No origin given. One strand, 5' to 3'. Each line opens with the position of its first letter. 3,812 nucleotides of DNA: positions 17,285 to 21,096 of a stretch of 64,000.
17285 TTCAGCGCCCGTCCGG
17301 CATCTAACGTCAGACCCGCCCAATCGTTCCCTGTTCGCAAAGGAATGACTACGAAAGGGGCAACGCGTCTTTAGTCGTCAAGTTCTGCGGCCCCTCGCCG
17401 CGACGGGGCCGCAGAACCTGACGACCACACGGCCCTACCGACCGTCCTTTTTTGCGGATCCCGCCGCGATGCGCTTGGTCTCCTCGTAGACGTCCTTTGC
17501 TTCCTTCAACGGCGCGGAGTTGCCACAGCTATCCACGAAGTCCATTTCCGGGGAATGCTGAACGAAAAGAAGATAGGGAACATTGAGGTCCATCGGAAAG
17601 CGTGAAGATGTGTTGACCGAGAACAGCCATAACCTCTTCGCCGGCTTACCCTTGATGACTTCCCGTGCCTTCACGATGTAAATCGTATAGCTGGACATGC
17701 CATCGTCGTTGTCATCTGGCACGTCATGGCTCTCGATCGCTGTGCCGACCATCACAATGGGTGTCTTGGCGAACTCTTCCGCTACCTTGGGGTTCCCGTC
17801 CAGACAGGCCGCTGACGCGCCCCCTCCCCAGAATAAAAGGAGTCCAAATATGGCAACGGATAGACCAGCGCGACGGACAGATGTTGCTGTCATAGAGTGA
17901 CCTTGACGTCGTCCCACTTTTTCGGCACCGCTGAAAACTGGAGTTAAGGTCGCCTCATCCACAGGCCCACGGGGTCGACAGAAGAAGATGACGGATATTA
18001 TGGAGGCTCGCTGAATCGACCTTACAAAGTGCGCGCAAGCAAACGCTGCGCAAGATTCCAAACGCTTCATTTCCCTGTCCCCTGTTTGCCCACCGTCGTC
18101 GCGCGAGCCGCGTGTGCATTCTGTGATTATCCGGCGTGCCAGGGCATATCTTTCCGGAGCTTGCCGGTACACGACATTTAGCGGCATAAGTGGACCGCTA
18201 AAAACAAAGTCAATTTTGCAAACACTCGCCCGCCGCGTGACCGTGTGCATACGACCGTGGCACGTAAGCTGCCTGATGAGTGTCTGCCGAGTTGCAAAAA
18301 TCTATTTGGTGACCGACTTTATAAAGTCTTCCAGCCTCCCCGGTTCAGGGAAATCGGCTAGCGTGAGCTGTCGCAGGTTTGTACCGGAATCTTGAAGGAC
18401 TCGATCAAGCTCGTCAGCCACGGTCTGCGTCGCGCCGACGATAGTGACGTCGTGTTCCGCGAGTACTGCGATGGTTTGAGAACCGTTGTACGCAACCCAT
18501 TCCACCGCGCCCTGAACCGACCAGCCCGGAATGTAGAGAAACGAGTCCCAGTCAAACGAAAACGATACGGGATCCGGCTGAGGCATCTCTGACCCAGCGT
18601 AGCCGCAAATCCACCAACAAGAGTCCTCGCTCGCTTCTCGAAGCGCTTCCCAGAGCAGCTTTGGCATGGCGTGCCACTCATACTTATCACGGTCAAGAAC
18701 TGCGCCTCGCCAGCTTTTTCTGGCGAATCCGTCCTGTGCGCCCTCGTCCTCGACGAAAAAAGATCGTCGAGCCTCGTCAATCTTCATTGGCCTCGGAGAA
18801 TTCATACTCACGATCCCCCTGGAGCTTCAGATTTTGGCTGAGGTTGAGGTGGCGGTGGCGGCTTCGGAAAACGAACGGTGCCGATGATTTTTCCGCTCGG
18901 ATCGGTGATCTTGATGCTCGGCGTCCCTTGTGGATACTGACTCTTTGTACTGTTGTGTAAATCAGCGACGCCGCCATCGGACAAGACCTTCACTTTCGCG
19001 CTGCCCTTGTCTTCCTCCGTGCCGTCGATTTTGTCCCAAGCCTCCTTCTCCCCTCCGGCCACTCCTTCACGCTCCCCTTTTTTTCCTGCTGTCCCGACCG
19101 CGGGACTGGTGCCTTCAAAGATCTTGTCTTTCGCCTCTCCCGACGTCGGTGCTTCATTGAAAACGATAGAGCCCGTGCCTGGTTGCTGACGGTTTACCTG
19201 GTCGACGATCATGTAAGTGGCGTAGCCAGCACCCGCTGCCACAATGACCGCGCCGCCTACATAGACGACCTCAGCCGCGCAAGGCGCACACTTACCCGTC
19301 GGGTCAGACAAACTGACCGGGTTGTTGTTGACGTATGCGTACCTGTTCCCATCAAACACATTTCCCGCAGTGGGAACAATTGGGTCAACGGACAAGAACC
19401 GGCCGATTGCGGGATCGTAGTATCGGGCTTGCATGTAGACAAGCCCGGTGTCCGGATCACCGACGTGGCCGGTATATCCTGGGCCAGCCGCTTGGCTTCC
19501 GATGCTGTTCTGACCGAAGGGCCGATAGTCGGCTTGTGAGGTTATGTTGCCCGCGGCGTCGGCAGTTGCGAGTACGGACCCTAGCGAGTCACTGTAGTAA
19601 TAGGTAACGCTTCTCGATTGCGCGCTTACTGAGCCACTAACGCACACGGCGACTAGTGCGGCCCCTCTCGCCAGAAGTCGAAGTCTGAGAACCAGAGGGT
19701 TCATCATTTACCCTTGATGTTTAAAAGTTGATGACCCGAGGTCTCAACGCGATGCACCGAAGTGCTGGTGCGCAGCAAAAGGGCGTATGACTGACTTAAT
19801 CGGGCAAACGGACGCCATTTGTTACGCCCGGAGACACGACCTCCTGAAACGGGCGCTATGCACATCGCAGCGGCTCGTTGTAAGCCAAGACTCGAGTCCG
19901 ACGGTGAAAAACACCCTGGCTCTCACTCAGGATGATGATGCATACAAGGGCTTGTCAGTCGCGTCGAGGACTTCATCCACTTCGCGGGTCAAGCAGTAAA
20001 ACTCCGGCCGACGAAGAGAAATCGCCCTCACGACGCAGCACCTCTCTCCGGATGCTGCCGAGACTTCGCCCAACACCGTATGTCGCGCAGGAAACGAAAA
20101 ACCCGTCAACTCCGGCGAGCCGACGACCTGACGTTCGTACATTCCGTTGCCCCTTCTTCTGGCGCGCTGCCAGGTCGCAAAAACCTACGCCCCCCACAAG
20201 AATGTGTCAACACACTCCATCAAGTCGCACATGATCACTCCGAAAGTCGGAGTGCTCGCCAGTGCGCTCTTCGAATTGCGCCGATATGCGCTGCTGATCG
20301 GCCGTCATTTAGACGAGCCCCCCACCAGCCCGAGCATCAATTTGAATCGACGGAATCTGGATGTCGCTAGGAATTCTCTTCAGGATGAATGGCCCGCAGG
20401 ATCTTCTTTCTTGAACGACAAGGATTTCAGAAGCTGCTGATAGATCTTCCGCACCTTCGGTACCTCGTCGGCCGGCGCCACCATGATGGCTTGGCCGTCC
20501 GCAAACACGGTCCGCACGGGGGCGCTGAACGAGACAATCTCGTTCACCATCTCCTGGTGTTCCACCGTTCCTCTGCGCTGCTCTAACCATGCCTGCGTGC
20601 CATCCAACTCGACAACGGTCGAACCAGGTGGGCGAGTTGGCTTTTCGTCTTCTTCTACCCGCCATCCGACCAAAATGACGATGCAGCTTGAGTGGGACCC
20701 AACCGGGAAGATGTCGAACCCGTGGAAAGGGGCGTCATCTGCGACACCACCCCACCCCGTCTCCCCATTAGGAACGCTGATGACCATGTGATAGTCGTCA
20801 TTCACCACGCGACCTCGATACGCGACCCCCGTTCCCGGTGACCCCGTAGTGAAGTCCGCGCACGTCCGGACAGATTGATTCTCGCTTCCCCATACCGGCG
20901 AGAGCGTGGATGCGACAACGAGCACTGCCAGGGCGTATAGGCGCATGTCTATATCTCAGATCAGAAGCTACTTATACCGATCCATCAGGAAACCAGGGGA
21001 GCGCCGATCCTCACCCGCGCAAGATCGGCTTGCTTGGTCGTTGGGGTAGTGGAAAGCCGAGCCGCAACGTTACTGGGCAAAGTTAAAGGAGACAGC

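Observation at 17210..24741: Lower-GC, integrase-less island directly 3' of tmRNA, encoding mainly secreted orphan proteins plus an Rhs-type toxin module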

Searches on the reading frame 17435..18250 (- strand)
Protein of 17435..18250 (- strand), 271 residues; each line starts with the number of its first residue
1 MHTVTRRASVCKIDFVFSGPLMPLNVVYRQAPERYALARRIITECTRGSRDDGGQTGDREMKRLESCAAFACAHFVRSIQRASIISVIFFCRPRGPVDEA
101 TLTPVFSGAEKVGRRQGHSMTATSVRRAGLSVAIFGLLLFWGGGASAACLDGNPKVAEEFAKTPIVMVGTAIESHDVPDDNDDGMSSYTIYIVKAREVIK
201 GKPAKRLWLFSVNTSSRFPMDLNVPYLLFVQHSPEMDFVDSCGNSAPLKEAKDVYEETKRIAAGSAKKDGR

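Call 6: search_protein_families(library=pfam, proteins=[window:17435-18250:-], max_evalue=0.1)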
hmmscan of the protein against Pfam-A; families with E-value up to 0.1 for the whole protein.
window:17435-18250:- (271 aa): 0 families

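Call 7: search_protein_families(library=ncbifam, proteins=[window:17435-18250:-], max_evalue=0.1)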
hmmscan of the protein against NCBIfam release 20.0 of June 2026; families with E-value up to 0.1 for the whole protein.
window:17435-18250:- (271 aa): 0 families

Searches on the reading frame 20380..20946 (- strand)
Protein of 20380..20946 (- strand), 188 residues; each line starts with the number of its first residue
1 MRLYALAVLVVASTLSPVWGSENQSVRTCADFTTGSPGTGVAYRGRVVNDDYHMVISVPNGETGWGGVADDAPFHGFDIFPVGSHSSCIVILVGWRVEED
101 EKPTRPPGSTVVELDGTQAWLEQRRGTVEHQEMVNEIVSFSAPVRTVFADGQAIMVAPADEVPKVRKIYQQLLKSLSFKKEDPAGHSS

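Call 6: search_protein_families(library=pfam, proteins=[window:20380-20946:-], max_evalue=0.1)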
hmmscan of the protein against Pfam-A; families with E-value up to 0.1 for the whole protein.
window:20380-20946:- (188 aa): 0 families

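Call 7: search_protein_families(library=ncbifam, proteins=[window:20380-20946:-], max_evalue=0.1)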
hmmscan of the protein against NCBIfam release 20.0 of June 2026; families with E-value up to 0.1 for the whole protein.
window:20380-20946:- (188 aa): 0 families

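Call 67: search_protein_families(library=padloc, proteins=[window:20380-20946:-], max_evalue=0.01)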
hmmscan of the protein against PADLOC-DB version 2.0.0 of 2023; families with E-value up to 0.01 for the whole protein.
window:20380-20946:- (188 aa): 0 families

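Call 68: search_protein_families(library=phrogs, proteins=[window:20380-20946:-], max_evalue=0.01)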
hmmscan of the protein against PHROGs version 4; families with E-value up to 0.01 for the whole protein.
window:20380-20946:- (188 aa): 0 families

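Call 70: search_solved_structures(query=window:20380-20946:-, max_evalue=5)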
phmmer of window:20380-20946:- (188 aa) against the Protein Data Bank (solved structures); distinct sequences matched with E-value up to 5: 2.
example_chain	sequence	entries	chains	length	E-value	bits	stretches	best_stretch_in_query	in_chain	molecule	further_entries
7f4v_aD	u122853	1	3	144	0.34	13.8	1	92-165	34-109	Photosystem I reaction center subunit II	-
3ajm_A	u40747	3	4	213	2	11.2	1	122-158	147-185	Programmed cell death protein 10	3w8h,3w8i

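Call 95: search_protein_families(library=pfam, proteins=[L101:3-1334:+, L101:1971-2501:+], max_evalue=0.05)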
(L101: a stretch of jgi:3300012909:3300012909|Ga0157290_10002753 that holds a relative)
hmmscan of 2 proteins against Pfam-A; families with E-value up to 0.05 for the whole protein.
L101:3-1334:+ (443 aa): 2 families
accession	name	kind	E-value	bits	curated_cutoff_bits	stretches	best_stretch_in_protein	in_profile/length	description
PF05593.20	RHS_repeat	-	2.2e-08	34.7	22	3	34-62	1-29/38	RHS Repeat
PF17780.6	OCRE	-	0.002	18.5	24.7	1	242-270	12-42/52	OCRE domain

L101:1971-2501:+ (176 aa): 0 families
